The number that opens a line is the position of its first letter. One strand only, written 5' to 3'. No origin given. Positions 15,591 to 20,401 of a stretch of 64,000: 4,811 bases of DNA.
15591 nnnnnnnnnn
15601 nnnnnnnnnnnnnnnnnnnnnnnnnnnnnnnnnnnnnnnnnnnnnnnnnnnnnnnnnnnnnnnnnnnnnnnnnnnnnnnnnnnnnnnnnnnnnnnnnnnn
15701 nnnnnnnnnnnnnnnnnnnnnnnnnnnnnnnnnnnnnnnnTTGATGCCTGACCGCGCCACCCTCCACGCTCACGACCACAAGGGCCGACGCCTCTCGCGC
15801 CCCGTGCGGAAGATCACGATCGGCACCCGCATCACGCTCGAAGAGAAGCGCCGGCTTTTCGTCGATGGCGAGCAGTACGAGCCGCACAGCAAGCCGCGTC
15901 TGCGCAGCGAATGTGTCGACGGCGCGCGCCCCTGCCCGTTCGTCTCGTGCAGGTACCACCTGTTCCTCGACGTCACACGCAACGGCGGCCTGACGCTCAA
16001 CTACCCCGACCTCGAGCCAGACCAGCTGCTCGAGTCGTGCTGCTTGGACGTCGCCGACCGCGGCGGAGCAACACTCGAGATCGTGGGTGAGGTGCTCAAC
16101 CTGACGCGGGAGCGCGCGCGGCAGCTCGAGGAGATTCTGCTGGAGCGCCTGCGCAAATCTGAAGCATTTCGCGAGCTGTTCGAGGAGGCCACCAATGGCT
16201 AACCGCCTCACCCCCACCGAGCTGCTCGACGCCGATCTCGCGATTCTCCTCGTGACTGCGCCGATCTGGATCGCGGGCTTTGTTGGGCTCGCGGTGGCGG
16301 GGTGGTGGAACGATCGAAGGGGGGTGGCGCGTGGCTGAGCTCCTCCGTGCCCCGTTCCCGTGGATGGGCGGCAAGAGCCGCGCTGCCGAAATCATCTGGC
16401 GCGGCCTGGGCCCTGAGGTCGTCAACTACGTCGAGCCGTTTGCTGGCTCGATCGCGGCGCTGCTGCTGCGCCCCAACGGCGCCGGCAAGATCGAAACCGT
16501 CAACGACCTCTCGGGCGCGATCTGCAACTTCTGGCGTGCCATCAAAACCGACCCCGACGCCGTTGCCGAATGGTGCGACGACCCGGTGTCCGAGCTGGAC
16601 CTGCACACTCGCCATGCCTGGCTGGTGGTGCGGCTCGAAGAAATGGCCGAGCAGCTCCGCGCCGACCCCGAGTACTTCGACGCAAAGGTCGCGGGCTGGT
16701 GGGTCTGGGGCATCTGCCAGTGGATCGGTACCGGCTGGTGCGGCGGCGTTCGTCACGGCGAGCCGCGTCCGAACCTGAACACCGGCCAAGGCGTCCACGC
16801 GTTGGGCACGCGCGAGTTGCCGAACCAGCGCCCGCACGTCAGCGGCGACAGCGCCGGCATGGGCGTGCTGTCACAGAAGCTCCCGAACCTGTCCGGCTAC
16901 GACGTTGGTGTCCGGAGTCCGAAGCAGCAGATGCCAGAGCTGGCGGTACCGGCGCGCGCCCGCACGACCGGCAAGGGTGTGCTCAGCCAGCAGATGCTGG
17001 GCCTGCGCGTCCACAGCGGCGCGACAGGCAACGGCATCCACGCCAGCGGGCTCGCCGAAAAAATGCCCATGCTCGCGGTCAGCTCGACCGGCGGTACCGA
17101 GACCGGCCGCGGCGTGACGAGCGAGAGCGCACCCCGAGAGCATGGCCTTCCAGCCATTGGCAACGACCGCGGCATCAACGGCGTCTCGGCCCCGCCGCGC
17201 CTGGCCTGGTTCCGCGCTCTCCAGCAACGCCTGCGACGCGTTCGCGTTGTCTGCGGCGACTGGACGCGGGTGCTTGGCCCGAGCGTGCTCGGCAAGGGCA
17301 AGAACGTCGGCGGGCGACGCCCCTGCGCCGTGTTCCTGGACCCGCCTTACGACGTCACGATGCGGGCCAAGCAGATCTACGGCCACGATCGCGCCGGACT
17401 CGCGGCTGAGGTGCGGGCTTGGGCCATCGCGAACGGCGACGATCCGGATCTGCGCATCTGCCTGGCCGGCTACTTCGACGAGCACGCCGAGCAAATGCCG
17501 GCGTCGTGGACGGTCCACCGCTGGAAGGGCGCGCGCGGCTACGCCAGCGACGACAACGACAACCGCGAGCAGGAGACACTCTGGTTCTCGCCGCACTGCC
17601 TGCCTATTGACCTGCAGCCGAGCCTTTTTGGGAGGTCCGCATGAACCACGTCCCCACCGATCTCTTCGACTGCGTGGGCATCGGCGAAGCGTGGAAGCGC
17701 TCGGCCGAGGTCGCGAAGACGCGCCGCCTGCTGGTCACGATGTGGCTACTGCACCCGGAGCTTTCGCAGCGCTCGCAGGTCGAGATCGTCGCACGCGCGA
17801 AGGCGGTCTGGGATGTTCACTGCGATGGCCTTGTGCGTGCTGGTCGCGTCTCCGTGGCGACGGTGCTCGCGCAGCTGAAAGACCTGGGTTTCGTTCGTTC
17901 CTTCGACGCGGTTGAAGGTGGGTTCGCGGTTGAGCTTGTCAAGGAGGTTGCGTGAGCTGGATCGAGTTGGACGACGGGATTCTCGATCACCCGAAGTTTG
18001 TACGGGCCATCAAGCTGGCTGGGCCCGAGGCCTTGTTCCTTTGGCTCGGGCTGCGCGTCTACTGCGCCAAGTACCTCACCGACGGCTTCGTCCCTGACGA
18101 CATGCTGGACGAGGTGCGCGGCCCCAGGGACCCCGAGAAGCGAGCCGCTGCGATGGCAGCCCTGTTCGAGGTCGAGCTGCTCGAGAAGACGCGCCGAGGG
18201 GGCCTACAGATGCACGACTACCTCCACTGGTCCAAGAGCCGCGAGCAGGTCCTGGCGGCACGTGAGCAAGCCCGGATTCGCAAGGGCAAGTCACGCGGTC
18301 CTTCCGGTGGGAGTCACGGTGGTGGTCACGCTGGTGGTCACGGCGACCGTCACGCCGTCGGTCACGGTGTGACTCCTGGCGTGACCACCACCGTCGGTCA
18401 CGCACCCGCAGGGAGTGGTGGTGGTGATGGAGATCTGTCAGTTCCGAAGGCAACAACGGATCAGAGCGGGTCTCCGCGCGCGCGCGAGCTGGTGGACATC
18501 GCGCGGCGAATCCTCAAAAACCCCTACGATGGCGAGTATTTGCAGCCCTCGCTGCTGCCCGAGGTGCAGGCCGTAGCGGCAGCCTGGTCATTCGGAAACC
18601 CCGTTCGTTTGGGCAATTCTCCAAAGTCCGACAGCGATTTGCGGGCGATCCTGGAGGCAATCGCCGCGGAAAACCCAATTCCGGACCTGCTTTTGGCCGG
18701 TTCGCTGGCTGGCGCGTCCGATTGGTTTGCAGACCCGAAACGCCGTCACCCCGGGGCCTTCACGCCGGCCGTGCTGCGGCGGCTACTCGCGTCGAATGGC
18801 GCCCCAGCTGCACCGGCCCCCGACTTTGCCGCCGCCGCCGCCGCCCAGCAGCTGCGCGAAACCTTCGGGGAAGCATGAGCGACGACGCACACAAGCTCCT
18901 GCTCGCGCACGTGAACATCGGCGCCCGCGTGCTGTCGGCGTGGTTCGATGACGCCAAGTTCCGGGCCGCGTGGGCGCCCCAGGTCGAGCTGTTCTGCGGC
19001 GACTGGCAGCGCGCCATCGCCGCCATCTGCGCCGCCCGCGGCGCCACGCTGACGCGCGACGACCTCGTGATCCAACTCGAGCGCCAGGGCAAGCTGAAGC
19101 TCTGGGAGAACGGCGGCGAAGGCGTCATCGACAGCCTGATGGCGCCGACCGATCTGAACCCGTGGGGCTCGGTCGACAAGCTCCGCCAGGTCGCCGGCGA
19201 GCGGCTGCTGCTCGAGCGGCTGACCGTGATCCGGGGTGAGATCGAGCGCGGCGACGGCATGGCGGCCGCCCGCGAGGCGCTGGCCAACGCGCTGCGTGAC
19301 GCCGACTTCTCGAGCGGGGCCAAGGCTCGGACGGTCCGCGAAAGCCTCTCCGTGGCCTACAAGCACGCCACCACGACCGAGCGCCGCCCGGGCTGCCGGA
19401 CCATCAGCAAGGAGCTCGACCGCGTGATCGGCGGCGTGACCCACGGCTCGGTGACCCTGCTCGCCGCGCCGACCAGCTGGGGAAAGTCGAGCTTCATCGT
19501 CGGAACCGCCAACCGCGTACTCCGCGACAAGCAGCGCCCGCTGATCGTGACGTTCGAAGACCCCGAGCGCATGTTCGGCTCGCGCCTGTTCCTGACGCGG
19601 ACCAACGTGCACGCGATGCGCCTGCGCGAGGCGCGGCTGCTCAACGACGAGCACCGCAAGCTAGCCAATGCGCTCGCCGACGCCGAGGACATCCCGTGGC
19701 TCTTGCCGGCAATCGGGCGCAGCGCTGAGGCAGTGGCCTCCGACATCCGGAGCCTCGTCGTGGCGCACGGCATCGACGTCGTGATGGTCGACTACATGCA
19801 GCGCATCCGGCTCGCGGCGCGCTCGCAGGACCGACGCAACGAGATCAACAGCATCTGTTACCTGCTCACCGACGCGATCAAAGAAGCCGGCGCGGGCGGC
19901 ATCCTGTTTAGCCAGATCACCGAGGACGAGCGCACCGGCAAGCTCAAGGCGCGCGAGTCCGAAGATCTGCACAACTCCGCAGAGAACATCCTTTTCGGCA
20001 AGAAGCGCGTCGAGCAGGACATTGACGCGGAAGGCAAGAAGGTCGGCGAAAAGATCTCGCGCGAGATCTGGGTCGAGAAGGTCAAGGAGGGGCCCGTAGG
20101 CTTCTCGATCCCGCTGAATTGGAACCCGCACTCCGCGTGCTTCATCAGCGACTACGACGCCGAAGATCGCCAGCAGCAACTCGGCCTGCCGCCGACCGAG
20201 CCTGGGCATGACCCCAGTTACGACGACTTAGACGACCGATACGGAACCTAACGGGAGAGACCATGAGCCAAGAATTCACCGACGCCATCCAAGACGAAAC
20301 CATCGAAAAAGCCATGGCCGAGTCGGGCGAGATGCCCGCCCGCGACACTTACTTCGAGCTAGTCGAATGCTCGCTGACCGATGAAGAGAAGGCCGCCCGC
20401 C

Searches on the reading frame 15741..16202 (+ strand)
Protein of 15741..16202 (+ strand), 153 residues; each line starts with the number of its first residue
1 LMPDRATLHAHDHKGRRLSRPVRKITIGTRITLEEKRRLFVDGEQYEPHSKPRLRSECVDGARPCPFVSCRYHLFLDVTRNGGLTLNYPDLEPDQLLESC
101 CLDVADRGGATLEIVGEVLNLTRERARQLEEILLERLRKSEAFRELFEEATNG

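Call 11: search_protein_families(library=pfam, proteins=[window:15741-16202:+], max_evalue=0.01)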
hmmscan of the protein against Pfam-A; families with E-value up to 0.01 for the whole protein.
window:15741-16202:+ (153 aa): 1 family
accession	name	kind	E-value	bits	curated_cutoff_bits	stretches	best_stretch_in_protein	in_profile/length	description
PF04545.22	Sigma70_r4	-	4.9e-06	26.4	24.1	1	109-139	20-50/50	Sigma-70, region 4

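Call 77: search_protein_families(library=phrogs, proteins=[window:15741-16202:+], max_evalue=0.001)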
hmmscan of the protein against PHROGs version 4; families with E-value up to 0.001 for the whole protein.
window:15741-16202:+ (153 aa): 0 families

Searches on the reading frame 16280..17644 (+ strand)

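Call 11: search_protein_families(library=pfam, proteins=[window:16280-17644:+], max_evalue=0.01)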
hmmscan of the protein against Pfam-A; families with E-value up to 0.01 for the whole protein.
window:16280-17644:+ (454 aa): 1 family
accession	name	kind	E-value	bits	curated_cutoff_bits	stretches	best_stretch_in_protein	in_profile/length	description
PF02086.21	MethyltransfD12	-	1.1e-07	32.3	22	1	28-100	1-74/253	D12 class N6 adenine-specific DNA methyltransferase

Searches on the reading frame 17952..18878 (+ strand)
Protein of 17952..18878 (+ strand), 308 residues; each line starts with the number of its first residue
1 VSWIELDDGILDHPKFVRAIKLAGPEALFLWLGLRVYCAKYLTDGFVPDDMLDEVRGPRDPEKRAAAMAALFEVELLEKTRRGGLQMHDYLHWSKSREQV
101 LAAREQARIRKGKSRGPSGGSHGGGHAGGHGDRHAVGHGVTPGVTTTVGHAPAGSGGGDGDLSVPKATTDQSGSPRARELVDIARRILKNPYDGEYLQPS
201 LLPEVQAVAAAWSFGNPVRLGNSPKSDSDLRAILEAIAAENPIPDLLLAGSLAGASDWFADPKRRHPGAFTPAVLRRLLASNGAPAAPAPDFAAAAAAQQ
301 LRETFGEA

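Call 77: search_protein_families(library=phrogs, proteins=[window:17952-18878:+], max_evalue=0.001)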
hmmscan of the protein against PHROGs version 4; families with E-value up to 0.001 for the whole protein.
window:17952-18878:+ (308 aa): 5 families
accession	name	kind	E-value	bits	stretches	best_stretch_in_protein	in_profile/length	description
phrog_2447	-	DNA, RNA and nucleotide metabolism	8.9e-26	92.6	1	1-133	3-131/295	replication initiation protein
phrog_3926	-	DNA, RNA and nucleotide metabolism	6.3e-17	63.2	1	1-110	4-104/312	replication initiation protein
phrog_1882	-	unknown function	1e-12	49.5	1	1-141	1-111/259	-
phrog_9474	-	DNA, RNA and nucleotide metabolism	1.5e-08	35.5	1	1-116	1-117/288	replication initiation protein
phrog_30000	-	unknown function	2.3e-07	31.7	1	1-115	1-116/334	-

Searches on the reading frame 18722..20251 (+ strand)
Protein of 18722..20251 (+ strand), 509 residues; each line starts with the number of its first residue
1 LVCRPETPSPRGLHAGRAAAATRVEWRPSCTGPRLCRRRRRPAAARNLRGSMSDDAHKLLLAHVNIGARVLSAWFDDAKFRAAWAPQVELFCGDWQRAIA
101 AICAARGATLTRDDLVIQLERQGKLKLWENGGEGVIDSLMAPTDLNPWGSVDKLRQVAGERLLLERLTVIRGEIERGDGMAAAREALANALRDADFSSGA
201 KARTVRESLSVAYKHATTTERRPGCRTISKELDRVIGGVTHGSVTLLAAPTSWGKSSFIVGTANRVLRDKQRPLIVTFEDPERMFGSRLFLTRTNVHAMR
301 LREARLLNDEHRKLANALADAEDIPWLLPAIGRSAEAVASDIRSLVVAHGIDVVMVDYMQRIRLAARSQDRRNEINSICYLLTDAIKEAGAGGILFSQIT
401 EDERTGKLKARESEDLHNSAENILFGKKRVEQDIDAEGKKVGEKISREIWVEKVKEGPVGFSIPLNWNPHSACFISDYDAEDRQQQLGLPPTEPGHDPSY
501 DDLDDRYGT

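Call 11: search_protein_families(library=pfam, proteins=[window:18722-20251:+], max_evalue=0.01)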
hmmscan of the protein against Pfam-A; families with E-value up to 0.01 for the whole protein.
window:18722-20251:+ (509 aa): 3 families
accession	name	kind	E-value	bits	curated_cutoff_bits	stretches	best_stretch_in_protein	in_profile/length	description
PF03796.21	DnaB_C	-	4.4e-26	92.2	27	1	224-474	1-253/255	DnaB-like helicase C terminal domain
PF13481.12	AAA_25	-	1.5e-06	28.5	27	1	231-394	21-185/195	AAA domain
PF06745.19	ATPase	-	0.00046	20.1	26.6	1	227-404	3-169/231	KaiC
